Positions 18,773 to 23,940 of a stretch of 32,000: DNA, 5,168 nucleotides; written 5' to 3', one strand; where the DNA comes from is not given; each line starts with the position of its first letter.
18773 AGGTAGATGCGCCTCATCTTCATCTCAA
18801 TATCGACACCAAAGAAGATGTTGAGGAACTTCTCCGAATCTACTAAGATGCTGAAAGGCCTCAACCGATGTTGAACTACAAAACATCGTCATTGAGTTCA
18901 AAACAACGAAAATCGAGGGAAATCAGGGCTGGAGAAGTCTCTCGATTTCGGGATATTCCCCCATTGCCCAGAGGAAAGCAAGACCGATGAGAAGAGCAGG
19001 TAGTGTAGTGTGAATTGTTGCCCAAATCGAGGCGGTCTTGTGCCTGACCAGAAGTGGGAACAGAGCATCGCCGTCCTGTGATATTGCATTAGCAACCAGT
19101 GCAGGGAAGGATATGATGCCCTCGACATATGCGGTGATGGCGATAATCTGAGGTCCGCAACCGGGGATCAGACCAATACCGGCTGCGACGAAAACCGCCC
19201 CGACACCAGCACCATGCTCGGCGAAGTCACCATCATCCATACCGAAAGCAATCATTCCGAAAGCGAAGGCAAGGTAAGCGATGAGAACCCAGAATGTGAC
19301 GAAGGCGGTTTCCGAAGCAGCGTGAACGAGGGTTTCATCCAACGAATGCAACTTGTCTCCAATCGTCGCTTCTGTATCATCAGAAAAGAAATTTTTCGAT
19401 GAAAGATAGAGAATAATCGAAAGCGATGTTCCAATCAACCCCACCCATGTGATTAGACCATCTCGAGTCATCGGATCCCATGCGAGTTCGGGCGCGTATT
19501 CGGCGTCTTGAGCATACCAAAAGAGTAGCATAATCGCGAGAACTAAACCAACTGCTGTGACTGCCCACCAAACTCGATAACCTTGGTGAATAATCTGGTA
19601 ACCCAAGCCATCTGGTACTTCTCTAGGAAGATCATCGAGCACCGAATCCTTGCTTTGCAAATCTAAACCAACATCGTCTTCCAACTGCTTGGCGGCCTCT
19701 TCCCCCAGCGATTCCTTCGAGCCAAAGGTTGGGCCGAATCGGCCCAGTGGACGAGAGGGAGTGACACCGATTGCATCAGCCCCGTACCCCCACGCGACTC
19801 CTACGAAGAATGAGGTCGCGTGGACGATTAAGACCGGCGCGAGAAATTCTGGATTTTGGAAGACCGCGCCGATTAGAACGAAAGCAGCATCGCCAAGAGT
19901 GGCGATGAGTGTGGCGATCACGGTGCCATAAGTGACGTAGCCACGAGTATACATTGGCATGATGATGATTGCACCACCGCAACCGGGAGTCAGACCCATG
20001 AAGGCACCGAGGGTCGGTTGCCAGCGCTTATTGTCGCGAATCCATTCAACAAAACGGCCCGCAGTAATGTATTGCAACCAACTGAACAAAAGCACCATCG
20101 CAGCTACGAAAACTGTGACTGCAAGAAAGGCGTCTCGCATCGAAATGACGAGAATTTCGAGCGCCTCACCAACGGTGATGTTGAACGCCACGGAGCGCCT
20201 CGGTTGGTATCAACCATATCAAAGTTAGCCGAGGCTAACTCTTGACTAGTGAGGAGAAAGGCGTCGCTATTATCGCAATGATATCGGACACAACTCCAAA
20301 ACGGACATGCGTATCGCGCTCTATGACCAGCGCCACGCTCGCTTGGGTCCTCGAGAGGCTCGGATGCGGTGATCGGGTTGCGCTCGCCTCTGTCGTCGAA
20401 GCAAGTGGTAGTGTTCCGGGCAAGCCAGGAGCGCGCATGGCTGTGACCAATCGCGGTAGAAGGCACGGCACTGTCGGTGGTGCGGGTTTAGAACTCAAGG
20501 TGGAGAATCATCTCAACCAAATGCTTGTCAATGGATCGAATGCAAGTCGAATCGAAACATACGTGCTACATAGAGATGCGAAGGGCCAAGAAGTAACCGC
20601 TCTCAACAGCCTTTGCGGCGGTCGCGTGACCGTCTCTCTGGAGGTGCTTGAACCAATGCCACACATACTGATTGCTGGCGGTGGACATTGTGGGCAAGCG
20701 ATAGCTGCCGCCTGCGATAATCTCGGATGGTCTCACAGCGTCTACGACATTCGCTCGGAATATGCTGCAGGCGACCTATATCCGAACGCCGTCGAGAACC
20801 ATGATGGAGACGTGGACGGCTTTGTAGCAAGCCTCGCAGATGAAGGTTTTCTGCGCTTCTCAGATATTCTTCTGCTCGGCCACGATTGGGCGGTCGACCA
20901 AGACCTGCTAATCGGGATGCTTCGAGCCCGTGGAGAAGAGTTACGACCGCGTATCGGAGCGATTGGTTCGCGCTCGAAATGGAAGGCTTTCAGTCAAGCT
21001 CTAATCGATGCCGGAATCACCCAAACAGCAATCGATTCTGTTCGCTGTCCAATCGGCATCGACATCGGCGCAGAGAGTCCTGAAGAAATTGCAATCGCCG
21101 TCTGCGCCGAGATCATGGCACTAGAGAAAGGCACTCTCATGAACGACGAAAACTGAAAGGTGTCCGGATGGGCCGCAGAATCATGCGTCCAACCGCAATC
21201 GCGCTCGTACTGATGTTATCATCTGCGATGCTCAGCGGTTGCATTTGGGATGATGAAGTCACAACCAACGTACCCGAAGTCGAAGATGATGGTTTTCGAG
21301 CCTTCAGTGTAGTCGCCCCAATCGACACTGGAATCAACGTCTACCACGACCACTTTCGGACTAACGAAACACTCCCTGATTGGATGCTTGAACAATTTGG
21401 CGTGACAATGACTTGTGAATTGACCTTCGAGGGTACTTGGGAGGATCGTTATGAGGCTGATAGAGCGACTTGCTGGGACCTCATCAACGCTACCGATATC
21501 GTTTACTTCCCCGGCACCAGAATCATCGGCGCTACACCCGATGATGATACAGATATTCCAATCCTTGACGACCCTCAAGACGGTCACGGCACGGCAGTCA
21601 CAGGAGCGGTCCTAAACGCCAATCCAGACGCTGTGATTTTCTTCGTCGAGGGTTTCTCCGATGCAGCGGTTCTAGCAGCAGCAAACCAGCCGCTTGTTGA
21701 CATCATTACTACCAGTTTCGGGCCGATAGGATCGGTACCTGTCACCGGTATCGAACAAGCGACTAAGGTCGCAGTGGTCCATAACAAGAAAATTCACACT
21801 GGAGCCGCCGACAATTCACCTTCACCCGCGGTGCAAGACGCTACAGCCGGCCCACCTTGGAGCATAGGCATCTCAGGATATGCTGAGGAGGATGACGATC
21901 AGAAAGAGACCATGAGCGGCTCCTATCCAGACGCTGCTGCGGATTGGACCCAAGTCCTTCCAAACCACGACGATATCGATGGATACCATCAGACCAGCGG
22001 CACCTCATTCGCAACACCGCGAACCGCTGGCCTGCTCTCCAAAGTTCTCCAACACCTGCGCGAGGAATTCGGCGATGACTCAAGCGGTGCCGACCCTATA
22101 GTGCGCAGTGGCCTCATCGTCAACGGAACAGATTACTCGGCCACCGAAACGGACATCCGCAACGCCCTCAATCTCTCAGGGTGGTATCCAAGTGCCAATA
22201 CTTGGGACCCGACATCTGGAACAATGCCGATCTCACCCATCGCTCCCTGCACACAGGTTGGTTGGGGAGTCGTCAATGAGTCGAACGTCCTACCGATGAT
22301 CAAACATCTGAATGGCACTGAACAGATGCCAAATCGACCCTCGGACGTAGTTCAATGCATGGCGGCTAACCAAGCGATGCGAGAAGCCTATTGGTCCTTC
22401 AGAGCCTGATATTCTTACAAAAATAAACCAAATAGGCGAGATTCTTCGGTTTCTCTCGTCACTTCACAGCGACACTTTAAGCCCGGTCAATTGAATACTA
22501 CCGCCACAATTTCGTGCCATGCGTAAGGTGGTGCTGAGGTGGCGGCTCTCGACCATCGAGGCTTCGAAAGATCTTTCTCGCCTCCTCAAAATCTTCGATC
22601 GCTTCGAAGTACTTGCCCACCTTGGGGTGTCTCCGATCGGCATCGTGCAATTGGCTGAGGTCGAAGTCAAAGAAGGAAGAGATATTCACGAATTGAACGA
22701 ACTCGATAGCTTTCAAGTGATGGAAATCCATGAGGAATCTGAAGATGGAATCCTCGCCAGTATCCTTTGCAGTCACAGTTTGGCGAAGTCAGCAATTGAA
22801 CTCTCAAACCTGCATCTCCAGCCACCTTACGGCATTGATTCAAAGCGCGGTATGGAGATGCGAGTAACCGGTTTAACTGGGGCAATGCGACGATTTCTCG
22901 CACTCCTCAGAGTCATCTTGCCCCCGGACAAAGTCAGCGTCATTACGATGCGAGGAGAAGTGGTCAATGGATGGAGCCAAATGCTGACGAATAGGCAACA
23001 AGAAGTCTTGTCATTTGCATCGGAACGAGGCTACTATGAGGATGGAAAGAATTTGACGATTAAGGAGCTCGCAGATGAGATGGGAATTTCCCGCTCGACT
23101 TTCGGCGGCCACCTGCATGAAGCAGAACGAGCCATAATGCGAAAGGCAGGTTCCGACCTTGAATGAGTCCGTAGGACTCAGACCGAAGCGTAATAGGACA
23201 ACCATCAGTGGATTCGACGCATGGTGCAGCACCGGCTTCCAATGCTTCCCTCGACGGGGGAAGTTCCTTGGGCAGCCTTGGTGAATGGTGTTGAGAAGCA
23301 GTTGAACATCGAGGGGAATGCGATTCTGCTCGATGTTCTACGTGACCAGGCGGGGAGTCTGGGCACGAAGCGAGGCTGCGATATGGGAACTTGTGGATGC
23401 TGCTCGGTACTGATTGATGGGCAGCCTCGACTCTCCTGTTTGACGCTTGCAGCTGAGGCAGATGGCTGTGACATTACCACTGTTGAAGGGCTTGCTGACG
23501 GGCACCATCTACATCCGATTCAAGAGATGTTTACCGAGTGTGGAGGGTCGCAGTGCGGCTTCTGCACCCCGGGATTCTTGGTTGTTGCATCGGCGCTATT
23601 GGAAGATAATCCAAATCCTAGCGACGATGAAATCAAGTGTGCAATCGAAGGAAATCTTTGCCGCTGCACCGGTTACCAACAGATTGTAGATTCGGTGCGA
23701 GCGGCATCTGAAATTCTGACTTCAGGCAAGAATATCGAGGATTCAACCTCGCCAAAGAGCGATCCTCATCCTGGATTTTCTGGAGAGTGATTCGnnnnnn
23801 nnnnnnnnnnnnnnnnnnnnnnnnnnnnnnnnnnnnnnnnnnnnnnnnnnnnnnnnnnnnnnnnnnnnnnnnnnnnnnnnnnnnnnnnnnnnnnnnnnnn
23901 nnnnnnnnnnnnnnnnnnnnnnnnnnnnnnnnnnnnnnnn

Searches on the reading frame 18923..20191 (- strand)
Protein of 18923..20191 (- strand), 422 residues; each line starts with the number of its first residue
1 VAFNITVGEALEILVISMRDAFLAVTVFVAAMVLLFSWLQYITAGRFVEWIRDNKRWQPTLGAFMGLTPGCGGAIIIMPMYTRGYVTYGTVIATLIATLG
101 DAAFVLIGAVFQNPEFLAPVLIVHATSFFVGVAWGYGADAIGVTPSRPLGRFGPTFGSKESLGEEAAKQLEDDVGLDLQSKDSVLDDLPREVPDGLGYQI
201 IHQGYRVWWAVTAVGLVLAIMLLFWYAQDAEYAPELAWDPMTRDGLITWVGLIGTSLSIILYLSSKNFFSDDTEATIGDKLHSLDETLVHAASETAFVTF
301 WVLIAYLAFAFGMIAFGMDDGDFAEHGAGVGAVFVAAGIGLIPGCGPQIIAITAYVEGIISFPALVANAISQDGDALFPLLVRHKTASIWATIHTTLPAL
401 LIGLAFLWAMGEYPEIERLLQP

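Call 35: search_protein_families(library=pfam, proteins=[window:18923-20191:-], max_evalue=0.001)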
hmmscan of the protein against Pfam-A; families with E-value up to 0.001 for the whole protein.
window:18923-20191:- (422 aa): 1 family
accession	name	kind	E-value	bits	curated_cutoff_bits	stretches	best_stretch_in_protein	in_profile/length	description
PF11449.14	ArsP_2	-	1.7e-85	287.7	32.5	1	10-409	2-358/359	Putative, 10TM heavy-metal exporter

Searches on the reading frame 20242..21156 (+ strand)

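Call 35: search_protein_families(library=pfam, proteins=[window:20242-21156:+], max_evalue=0.001)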
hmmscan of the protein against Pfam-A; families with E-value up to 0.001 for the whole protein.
window:20242-21156:+ (304 aa): 2 families
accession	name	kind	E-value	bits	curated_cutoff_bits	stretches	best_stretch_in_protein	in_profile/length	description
PF13478.12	XdhC_C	-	2.1e-29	103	29.7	1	143-291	2-125/125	XdhC Rossmann domain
PF02625.21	XdhC_CoxI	-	1.1e-14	54.5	24.3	1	43-107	5-67/68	XdhC and CoxI family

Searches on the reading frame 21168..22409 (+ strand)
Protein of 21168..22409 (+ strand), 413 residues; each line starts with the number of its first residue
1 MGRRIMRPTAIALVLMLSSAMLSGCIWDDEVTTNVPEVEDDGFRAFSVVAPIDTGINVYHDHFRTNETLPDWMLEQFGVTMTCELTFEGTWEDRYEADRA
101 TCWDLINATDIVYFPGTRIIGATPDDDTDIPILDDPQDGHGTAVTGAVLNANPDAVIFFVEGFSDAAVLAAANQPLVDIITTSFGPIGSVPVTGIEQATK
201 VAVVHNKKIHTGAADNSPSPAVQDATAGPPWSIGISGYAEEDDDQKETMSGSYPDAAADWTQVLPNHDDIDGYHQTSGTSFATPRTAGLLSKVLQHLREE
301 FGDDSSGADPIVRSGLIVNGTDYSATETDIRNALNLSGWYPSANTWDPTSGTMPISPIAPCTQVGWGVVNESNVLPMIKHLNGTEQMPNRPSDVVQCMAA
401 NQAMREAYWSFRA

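Call 35: search_protein_families(library=pfam, proteins=[window:21168-22409:+], max_evalue=0.001)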
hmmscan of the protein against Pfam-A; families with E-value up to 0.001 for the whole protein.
window:21168-22409:+ (413 aa): 1 family
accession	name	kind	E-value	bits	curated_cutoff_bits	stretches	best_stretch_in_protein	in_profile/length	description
PF00082.27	Peptidase_S8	-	2.9e-07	30.5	21.8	1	48-296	5-256/288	Subtilase family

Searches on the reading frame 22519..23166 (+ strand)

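Call 36: search_protein_families(library=pfam, proteins=[window:22519-23166:+], max_evalue=0.001)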
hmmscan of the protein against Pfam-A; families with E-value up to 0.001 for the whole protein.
window:22519-23166:+ (215 aa): 2 families
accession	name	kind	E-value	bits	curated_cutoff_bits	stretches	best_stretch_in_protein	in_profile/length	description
PF04967.18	HTH_10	-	3.8e-15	55.9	23.1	1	156-208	1-53/53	HTH DNA binding domain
PF04545.22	Sigma70_r4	-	4.6e-05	23.3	24.1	1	156-194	5-36/50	Sigma-70, region 4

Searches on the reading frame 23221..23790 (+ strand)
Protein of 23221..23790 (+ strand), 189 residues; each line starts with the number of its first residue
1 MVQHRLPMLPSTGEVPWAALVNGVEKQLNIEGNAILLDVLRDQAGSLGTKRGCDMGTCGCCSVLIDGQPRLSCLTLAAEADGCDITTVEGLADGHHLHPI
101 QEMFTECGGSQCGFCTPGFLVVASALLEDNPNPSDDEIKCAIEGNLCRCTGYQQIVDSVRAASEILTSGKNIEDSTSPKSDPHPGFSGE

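Call 36: search_protein_families(library=pfam, proteins=[window:23221-23790:+], max_evalue=0.001)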
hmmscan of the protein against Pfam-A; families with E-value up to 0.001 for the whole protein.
window:23221-23790:+ (189 aa): 3 families
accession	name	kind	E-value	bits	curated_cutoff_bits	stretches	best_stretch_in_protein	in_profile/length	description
PF01799.25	Fer2_2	-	9.6e-32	109.4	30.3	1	87-160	1-75/75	[2Fe-2S] binding domain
PF13085.11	Fer2_3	-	2.5e-07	31.1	27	1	35-89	34-87/107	2Fe-2S iron-sulfur cluster binding domain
PF00111.32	Fer2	-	9.2e-07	29.2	21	1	21-73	3-72/77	2Fe-2S iron-sulfur cluster binding domain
